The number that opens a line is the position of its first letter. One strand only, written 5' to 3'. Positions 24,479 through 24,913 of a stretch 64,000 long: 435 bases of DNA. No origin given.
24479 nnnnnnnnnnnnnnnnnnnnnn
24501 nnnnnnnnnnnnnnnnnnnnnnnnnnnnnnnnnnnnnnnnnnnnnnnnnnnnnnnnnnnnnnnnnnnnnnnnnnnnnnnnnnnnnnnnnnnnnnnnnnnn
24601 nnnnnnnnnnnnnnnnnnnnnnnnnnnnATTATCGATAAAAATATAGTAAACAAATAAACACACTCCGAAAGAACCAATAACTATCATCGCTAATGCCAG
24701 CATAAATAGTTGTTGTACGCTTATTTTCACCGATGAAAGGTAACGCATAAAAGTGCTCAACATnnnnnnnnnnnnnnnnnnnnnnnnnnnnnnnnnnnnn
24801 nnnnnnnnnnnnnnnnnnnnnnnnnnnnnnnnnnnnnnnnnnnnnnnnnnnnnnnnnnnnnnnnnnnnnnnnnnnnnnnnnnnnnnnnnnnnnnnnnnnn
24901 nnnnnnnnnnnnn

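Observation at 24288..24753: Hydrophobic 45-codon ORF sits between the tRNA cluster and a strong terminator on the same strand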

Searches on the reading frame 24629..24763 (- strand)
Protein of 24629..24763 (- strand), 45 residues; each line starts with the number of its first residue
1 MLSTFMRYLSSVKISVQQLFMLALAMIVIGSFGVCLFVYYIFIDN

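Call 8: search_dna_similar(query=window:24629-24763:-, collection=phages, mode=protein, max_evalue=10, max_rows=30)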
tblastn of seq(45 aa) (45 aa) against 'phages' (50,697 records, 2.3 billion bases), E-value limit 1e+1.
No match.

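Call 21: search_protein_families(library=phrogs, proteins=[window:24629-24763:-], max_evalue=10)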
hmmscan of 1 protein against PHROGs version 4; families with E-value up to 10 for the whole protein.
seq(45 aa): 1 family
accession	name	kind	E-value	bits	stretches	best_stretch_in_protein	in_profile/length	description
phrog_8826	-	unknown function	0.32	12.3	1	17-44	2-29/81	-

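Call 22: search_protein_families(library=pfam, proteins=[window:24629-24763:-], max_evalue=10)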
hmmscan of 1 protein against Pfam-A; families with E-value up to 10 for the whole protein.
seq(45 aa): 0 families

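Call 23: search_protein_families(library=ncbifam, proteins=[window:24629-24763:-], max_evalue=10)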
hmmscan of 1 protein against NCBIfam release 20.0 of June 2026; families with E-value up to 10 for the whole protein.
seq(45 aa): 1 family
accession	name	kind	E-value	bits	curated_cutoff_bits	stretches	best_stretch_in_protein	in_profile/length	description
NF033835.0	VraH_fam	subfamily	0.09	12.7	40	1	2-32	5-34/54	VraH family peptide resistance protein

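Call 28: find_homologous_proteins(query=window:24629-24763:-, max_evalue=1)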
Query seq(45 aa) (45 aa): 6 proteins with E <= 1 among 6 candidates.
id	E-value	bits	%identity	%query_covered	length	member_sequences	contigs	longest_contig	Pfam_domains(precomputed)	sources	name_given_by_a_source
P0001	2.7e-16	75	100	89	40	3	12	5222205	-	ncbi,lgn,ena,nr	ncbi:putative membrane protein [Escherichia coli STEC_7v]|nr:putative membrane protein [Escherichia 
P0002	7.4e-14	68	82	98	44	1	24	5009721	-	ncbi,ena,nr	ncbi:hypothetical protein BvCmsOUNP049_00902 [Escherichia coli]|nr:putative membrane protein [Escher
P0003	1.6e-13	67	80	98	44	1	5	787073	-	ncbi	-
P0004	3.6e-13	65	80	98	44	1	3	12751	-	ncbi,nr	ncbi:putative membrane protein [Escherichia coli 2-011-08_S3_C3]|nr:putative membrane protein [Esche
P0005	4.2e-12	62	80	98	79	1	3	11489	-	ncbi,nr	ncbi:hypothetical protein AUR16_004700 [Escherichia coli]|nr:hypothetical protein [Escherichia coli]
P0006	7.5e-12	61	77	98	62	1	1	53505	-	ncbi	ncbi:UNVERIFIED_CONTAM: hypothetical protein DQE83_23150 [Escherichia coli]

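Call 32: find_encoding_contigs(protein=P0006, flank=4000, max_places=3)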
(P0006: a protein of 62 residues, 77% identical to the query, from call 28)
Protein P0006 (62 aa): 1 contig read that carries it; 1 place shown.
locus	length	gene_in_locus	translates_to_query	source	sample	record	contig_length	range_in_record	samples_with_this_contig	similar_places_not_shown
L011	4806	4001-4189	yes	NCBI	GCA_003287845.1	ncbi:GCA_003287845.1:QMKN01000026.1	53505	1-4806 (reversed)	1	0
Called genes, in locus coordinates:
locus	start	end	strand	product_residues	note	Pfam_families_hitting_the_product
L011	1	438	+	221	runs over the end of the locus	PF00149:Metallophos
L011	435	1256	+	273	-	PF27659:CHP02642 (faint), PF03589:Antiterm, PF00684:DnaJ_CXXCXGXG (faint), PF03589:Antiterm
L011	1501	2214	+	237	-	PF27470:TfpB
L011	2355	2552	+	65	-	-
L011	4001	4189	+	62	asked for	-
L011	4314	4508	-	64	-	-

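Call 33: find_encoding_contigs(protein=P0005, flank=4000, max_places=3)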
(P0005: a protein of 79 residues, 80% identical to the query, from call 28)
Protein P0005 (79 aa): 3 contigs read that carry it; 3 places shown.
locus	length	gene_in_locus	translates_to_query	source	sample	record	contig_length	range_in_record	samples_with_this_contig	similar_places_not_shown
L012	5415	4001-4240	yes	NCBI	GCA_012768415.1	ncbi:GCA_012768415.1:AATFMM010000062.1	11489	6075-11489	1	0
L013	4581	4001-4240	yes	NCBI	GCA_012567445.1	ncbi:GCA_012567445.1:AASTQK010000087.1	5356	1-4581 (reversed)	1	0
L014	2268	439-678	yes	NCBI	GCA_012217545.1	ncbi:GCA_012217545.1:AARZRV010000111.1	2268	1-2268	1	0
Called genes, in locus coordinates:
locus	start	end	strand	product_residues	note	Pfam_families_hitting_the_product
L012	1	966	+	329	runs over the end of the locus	PF06147:DUF968, PF16784:HNHc_6 (weak)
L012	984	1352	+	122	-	PF06530:Phage_antitermQ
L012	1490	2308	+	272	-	PF02517:Rce1-like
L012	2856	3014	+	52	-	-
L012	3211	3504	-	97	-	-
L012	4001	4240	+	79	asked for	-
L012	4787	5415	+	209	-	PF08410:DUF1737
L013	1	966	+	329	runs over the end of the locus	PF06147:DUF968, PF16784:HNHc_6 (weak)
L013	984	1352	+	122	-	PF06530:Phage_antitermQ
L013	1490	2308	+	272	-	PF02517:Rce1-like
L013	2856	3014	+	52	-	-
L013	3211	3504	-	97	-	-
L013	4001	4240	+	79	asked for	-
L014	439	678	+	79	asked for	-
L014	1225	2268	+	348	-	PF08410:DUF1737, PF03629:SASA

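Call 34: find_encoding_contigs(protein=P0003, flank=4000, max_places=3)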
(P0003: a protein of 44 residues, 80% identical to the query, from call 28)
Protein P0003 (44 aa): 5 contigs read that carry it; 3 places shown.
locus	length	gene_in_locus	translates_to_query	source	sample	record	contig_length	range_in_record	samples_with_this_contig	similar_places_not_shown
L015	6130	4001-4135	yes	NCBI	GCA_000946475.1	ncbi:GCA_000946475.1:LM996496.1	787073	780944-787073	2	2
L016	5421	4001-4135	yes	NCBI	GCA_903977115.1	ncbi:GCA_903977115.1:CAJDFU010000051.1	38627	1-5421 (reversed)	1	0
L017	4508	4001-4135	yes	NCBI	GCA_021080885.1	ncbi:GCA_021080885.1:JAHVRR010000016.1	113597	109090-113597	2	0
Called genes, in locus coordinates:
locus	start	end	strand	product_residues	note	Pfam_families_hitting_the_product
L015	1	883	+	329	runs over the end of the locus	PF06147:DUF968, PF16784:HNHc_6 (weak)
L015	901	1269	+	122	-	PF06530:Phage_antitermQ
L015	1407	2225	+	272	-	PF02517:Rce1-like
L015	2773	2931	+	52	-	-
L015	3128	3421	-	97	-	-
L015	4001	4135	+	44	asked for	-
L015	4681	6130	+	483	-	PF08410:DUF1737, PF03629:SASA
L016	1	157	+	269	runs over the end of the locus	PF04383:KilA-N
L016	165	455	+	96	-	-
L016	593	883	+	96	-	PF06147:DUF968, PF16784:HNHc_6 (weak)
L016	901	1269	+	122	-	PF06530:Phage_antitermQ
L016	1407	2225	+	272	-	PF02517:Rce1-like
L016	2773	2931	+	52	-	-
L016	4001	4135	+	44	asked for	-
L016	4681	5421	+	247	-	?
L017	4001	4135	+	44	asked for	-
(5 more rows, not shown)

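Call 53: search_protein_representatives(alignment_id=A1)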
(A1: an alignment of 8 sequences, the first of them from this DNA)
Query: 8 sequences, 45 profile positions. Proteins with E-value up to 0.001 (for the whole library): 5; up to 1e-10: 5; up to 1e-30: 0. The best 5 are listed.
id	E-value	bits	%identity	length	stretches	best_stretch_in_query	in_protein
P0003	1.9e-25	104.6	-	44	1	2-45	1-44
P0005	7.2e-25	102.7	-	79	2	8-45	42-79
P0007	7.7e-25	102.6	-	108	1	1-45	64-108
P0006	4.2e-24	100.3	-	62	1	2-45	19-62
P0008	1.1e-18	82.9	-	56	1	11-45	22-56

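Call 59: find_related_loci(query=A1, collection=genome_contigs, flank=3000)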
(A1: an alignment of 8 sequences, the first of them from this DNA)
Query A1 (45 aa) in genome_contigs; peptide patterns used: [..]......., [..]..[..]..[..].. (x = any residue, [..] = any of these).
168 stretches matched a pattern, but none encodes a relative of the query by tblastn (E <= 1e-3).

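Call 60: find_related_loci(query=A1, collection=viral_contigs, flank=3000)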
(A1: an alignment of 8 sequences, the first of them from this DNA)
Query A1 (45 aa) in viral_contigs; peptide patterns used: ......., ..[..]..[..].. (x = any residue, [..] = any of these).
111 stretches matched a pattern; 8 encode a relative of the query (tblastn E <= 1e-3); 8 distinct loci.
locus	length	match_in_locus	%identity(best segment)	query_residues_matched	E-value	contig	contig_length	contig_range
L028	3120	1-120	100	6-45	1e-22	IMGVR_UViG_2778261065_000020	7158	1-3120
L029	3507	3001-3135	80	1-45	2e-20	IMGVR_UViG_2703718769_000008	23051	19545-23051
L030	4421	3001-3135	80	1-45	3e-20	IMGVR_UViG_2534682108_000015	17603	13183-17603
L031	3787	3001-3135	78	1-45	4e-20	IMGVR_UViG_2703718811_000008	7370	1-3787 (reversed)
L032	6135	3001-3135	78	1-45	6e-20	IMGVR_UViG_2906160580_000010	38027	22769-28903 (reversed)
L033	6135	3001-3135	78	1-45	6e-20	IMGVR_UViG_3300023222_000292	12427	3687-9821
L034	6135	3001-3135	78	1-45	1e-19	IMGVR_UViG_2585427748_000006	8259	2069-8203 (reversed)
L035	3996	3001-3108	75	10-45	8e-16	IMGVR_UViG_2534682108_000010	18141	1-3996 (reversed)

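Call 71: search_protein_families(library=padloc, proteins=[window:24629-24763:-], max_evalue=10)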
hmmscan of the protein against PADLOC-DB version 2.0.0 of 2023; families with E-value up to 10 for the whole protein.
seq(45 aa): 0 families

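Call 80: predict_structure(alignment_id=A1)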
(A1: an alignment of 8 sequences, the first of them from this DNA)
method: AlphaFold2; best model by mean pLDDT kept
length: 45 residues; sequences in the alignment: 8
mean_pLDDT: 85.2   pTM: 0.42
mean pLDDT of the five models: 85.2, 83.3, 82.9, 82.5, 78.7
residues with pLDDT >= 90: 20; 70-90: 23; 50-70: 2; < 50: 0
segments of 3 or more residues with pLDDT < 50: none
pLDDT, mean of each block of 10 residues (from residue 1): 76 84 93 92 78
secondary structure, 60 per line:
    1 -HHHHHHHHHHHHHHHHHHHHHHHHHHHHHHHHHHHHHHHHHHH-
elements in order: H2-44
